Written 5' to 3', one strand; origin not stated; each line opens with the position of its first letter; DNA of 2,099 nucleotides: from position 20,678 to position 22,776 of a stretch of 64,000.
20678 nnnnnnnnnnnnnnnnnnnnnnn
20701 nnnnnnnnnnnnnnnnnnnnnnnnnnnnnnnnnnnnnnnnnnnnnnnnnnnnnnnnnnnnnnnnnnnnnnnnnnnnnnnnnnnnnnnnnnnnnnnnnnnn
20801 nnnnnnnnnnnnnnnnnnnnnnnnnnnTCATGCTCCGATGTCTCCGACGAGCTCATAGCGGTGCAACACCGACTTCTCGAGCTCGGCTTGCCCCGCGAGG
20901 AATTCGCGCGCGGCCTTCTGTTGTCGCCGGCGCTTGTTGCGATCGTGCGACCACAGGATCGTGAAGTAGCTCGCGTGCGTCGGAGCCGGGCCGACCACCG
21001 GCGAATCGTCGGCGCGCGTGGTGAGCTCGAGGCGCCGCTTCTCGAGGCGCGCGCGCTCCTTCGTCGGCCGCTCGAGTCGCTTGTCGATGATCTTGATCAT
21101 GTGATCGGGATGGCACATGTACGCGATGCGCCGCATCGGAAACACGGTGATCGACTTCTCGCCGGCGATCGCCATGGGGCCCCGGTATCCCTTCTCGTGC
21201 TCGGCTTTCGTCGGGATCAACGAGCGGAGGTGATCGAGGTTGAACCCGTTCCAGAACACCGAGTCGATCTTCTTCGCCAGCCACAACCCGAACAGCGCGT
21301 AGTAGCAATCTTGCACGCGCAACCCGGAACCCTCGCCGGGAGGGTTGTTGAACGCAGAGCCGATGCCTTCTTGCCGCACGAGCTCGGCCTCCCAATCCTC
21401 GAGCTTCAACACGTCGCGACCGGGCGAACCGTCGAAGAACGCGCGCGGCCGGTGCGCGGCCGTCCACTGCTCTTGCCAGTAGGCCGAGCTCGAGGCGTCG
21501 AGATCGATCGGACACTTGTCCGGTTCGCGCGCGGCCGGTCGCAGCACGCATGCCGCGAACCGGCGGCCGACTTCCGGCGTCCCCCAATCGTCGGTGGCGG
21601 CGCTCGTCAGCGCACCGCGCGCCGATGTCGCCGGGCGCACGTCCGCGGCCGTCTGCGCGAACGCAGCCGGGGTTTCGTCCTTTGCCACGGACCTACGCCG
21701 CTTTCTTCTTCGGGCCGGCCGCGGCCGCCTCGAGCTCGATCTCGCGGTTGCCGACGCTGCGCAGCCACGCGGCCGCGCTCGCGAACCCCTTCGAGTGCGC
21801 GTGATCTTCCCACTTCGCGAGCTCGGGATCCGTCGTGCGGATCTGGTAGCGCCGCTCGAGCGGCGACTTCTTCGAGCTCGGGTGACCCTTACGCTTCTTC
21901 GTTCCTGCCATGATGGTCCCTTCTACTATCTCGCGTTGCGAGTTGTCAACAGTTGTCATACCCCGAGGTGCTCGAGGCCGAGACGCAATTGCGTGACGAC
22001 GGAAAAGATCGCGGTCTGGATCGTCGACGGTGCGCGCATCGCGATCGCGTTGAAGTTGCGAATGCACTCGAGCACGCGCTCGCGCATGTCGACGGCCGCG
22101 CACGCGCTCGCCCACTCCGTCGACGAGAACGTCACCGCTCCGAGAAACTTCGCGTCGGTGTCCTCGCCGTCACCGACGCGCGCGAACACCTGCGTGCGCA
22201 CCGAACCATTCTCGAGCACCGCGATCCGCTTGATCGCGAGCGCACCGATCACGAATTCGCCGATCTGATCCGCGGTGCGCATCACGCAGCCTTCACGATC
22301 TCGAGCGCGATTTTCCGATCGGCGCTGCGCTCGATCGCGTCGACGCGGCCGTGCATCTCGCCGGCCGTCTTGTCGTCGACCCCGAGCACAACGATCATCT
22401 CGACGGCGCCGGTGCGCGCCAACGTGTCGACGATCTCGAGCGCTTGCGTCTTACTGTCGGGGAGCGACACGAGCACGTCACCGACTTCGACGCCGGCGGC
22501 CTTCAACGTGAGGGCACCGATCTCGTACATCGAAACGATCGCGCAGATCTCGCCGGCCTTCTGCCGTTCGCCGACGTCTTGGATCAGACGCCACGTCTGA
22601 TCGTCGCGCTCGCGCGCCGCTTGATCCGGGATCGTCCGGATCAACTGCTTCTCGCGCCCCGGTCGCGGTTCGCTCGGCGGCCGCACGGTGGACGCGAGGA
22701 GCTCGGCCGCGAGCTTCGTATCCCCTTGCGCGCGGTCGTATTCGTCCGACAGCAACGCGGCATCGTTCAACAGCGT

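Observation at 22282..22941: RecA-core fragment homologue with no P-loop and no Walker B aspartate, expressed from a leaderless early promoter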

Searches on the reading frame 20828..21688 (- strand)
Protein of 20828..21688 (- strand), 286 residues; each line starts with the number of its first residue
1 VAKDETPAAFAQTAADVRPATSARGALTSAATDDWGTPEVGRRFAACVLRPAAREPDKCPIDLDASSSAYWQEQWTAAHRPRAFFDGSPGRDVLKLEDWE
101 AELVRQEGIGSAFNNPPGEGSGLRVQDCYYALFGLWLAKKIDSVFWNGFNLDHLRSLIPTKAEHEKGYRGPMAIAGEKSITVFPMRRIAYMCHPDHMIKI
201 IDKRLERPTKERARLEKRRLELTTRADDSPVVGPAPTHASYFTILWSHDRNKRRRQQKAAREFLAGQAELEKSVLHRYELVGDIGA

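Call 9: search_protein_families(library=pfam, proteins=[window:20828-21688:-], max_evalue=0.01)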
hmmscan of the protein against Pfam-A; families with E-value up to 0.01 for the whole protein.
window:20828-21688:- (286 aa): 0 families

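Call 20: find_related_loci(query=window:20828-21688:-, collection=viral_contigs, flank=10000)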
Query window:20828-21688:- (286 aa) in viral_contigs; peptide patterns used: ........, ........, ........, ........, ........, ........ (x = any residue, [..] = any of these).
2 stretches matched a pattern, but none encodes a relative of the query by tblastn (E <= 1e-3).

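Call 29: search_protein_families(library=phrogs, proteins=[window:20828-21688:-], max_evalue=0.01)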
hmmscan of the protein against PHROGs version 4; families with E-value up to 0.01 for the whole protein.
window:20828-21688:- (286 aa): 0 families

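Call 90: search_protein_families(library=padloc, proteins=[window:20828-21688:-], max_evalue=0.01)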
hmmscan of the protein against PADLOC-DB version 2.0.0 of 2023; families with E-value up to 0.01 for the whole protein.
window:20828-21688:- (286 aa): 0 families

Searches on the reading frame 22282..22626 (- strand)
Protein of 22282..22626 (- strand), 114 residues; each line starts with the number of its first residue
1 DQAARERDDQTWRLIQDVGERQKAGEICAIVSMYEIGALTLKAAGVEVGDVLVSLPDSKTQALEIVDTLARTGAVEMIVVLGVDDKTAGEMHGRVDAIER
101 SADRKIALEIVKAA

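Call 35: search_protein_families(library=pfam, proteins=[window:22282-22626:-], max_evalue=10)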
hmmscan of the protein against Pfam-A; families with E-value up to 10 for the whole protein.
window:22282-22626:- (114 aa): 1 family
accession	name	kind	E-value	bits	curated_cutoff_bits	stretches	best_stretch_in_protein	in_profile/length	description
PF00154.27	RecA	-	2.3e-11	44.1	27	1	15-85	70-141/262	recA bacterial DNA recombination protein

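Call 43: find_homologous_proteins(query=A2, max_evalue=0.00001)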
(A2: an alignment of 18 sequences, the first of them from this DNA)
Query A2 (18 sequences) (114 aa, profile of the alignment): 2901 proteins with E <= 0.00001 among 8000 candidates; the best 120 are listed.
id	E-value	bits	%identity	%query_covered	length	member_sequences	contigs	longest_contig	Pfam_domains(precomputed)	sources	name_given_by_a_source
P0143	2.1e-29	119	43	54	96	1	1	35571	PF00154.28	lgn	-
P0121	3.7e-28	115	42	58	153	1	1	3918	PF00154.28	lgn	-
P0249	4.9e-28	114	44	68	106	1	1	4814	PF00154.28,PF27531.1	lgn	-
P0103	9.4e-28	114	47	61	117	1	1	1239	PF00154.28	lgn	-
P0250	9.7e-28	113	50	54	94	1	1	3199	PF00154.28,PF27531.1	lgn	-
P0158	2.3e-27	112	37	76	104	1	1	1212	PF00154.28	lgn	-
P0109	3.3e-27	112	41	66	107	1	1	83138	PF00154.28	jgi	jgi:RecA/RadA recombinase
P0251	1.4e-26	110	41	66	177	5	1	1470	PF06745.20,PF00154.28,PF27531.1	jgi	jgi:recombination protein RecA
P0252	1.9e-26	109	42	66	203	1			PF06745.20,PF08423.18,PF00154.28,PF01637.25,PF27531.1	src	-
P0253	2.0e-26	109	39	66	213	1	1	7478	PF06745.20,PF08423.18,PF00154.28,PF01637.25,PF27531.1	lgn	-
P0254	2.2e-26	109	41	66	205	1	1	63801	PF06745.20,PF08423.18,PF00154.28,PF01637.25,PF27531.1,PF13191.13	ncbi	-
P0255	3.1e-26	109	43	67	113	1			PF00154.28,PF27531.1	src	-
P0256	4.8e-26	108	39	66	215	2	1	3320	PF06745.20,PF08423.18,PF00154.28,PF01637.25,PF27531.1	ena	-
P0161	5.8e-26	108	35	83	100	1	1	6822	PF00154.28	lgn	-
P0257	6.1e-26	108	39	66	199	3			PF06745.20,PF08423.18,PF00154.28,PF01637.25,PF27531.1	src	-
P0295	3.1e-24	102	39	58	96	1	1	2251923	PF00154.28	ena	-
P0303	3.8e-24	102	35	60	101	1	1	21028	PF00154.28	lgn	-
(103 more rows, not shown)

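Call 47: find_encoding_contigs(protein=P0295, flank=10000, max_places=3)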
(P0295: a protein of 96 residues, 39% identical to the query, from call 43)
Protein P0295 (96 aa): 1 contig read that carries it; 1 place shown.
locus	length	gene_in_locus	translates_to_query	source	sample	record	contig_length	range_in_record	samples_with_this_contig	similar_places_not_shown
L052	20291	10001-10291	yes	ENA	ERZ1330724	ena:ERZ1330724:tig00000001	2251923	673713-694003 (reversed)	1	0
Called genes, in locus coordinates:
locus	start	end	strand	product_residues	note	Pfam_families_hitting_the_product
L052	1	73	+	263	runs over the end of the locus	PF00916:Sulfate_transp, PF16983:MFS_MOT1 (weak)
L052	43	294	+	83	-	PF01740:STAS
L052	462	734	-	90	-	PF00082:Peptidase_S8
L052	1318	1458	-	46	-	-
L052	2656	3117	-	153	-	-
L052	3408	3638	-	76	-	-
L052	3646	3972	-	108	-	PF00324:AA_permease, PF13520:AA_permease_2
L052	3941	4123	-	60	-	-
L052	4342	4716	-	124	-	PF00324:AA_permease, PF13520:AA_permease_2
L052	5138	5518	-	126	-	-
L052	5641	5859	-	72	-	-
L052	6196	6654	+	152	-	PF01047:MarR (faint), PF13412:HTH_24, PF13404:HTH_AsnC-type, PF01037:AsnC_trans_reg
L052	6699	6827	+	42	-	-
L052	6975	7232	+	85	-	PF13302:Acetyltransf_3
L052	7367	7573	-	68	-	-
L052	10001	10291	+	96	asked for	PF00154:RecA_N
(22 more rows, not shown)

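Call 57: search_dna_similar(query=P0303, collection=phages, mode=protein, max_evalue=0.00001, max_rows=40)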
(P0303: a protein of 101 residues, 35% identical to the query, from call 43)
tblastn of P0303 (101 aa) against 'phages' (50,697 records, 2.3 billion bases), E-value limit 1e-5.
Records with a match: 217; places in all: 217; records where one place covers at least 80% of the query: 10.
Best place of each record, by identity: <60% 217.
By first word of the organism name: Mycobacterium 154; Bacteriophage 16; Gordonia 13; Bacillus 7; Cellulophaga 5; Listeria 4; Acinetobacter 2; Enterococcus 2; Tunturiibacter 2; Brevibacterium 2; and 10 more.
By host as written in the record: Mycobacterium smegmatis mc2 155 110; - 21; Mycobacterium smegmatis mc2155 17; Mycobacterium smegmatis mc#155 17; Gordonia rubripertincta NRRL B-16540 9; Mycobacterium sp. 6; Listeria monocytogenes 4; Bacillus thuringiensis 4J1 2; and 25 more.
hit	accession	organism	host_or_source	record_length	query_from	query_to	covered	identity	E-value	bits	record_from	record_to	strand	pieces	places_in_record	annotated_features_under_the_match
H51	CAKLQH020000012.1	Acinetobacter phage MD-2021a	not known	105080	5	80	75%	51.3%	1e-17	82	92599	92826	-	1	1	recA: recombinase A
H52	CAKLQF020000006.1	Acinetobacter phage MD-2021a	not known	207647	5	80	75%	51.3%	1e-17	82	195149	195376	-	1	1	recA: recombinase A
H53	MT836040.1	Bacteriophage sp.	human fecal samples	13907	5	80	75%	51.3%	2e-17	81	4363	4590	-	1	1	record has no annotation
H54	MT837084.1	Bacteriophage sp.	human fecal samples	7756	5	80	75%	51.3%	5e-17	80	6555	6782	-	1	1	record has no annotation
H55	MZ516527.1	Hafnia phage yong2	Hafnia paralvei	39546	5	80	75%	50.0%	1e-16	79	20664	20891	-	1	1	RecA protein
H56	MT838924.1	Bacteriophage sp.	human fecal samples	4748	5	75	70%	52.1%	2e-15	76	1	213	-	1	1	record has no annotation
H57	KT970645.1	Bacillus phage phi4J1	Bacillus thuringiensis 4J1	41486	5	80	75%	48.7%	2e-16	78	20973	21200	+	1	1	recA: RecA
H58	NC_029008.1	Bacillus phage phi4J1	Bacillus thuringiensis 4J1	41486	5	80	75%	48.7%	2e-16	78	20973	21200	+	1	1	recA: UvsX-like recombinase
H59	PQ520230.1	Enterococcus phage IME_EF3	-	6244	5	80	75%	48.7%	2e-15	75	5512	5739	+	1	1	record has no annotation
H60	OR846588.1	Enterococcus phage Efs 1-1-1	Enterococcus faecalis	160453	5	80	75%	48.7%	2e-15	75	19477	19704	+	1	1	record has no annotation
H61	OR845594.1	Escherichia phage ECO95 1-6-1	Escherichia coli O157:H7 ATCC 43895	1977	5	101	96%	37.8%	2e-18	84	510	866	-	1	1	record has no annotation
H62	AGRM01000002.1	Salmonella enterica subsp. houtenae str. ATCC BAA-1581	Homo sapiens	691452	5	101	96%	37.8%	2e-18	84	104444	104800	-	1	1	protein RecA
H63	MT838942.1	Bacteriophage sp.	human fecal samples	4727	5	75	70%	50.7%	3e-13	69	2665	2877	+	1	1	record has no annotation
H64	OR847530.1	Listeria phage LM 4-11-1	Listeria monocytogenes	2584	5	80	75%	47.4%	4e-15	74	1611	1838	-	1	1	record has no annotation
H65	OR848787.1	Listeria phage LM 4-14-1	Listeria monocytogenes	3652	5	80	75%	47.4%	4e-15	74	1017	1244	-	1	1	record has no annotation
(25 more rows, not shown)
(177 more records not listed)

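Call 59: find_encoding_contigs(protein=P0303, flank=10000, max_places=2)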
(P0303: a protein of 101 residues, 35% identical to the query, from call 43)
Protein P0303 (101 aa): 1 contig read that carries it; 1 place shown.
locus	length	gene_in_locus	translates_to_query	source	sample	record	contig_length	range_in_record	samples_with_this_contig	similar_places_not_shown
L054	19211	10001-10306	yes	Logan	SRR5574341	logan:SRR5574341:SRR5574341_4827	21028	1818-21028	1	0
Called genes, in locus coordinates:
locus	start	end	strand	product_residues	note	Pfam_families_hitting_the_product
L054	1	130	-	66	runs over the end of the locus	-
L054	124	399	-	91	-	-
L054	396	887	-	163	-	-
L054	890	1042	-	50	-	-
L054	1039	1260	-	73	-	-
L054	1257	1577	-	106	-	-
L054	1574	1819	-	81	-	-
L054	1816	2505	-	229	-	-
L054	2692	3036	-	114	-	-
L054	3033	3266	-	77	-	-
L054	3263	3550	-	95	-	-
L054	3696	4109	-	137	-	-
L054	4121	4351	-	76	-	-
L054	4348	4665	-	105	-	-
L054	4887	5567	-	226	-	-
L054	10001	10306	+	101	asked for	PF00154:RecA_N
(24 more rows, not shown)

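Call 63: search_solved_structures(query=A2, max_evalue=10, show_alignments=0)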
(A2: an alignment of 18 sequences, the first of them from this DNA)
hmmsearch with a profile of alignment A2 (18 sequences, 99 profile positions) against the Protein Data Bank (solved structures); distinct sequences matched with E-value up to 10: 66 (the best 60 are shown).
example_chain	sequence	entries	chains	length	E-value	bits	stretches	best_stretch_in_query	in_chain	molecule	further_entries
3cmu_A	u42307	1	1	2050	6.5e-148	484.4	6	3-76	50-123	Protein recA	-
3cmt_A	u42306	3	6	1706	1.8e-123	406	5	3-76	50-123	Protein recA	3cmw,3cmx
3cmv_A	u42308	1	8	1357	8.4e-99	326.9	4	3-76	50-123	Protein recA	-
5jrj_A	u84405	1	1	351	2e-27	97.9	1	3-76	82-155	Protein RecA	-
1n03_A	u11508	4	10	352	7e-25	89.8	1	3-76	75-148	RecA protein | REC A | Protein RecA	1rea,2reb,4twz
2rec_A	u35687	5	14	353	7.1e-25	89.8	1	3-76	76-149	RECA | Protein RecA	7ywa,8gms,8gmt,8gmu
1u94_A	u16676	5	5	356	7.2e-25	89.7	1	3-76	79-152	RecA protein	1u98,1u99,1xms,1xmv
8trg_A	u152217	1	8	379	7.9e-25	89.6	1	3-76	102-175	Protein RecA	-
7jy6_A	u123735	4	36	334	1e-24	89.2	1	3-76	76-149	Protein RecA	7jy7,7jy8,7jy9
3hr8_A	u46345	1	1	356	1.3e-24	88.9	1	2-77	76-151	Protein recA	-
1xp8_A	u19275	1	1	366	1.5e-24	88.8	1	3-76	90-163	RecA protein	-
2zrh_A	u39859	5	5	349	1.6e-24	88.6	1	2-76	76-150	Protein recA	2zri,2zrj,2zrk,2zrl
1ubc_A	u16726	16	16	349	1.6e-24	88.6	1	2-76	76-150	RecA | Protein recA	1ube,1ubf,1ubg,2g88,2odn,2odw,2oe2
2zr0_A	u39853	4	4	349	1.6e-24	88.6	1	2-76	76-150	Protein recA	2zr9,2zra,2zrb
2zrc_A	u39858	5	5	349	1.6e-24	88.6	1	2-76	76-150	Protein recA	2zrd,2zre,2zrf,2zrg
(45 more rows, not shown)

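Call 76: find_encoding_contigs(protein=P0249, flank=5000, max_places=2)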
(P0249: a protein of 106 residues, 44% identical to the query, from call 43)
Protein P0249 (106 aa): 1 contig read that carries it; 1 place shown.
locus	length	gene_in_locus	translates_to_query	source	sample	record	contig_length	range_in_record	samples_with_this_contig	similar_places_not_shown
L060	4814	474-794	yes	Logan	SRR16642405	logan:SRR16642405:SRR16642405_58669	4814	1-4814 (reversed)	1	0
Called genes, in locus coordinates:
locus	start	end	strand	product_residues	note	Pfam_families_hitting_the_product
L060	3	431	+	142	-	?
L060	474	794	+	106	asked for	PF00154:RecA_N, PF27531:MT3502_N (weak)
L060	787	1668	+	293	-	-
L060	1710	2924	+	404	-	-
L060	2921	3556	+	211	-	-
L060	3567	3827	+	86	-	-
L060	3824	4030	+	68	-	PF07411:DUF1508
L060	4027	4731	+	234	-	-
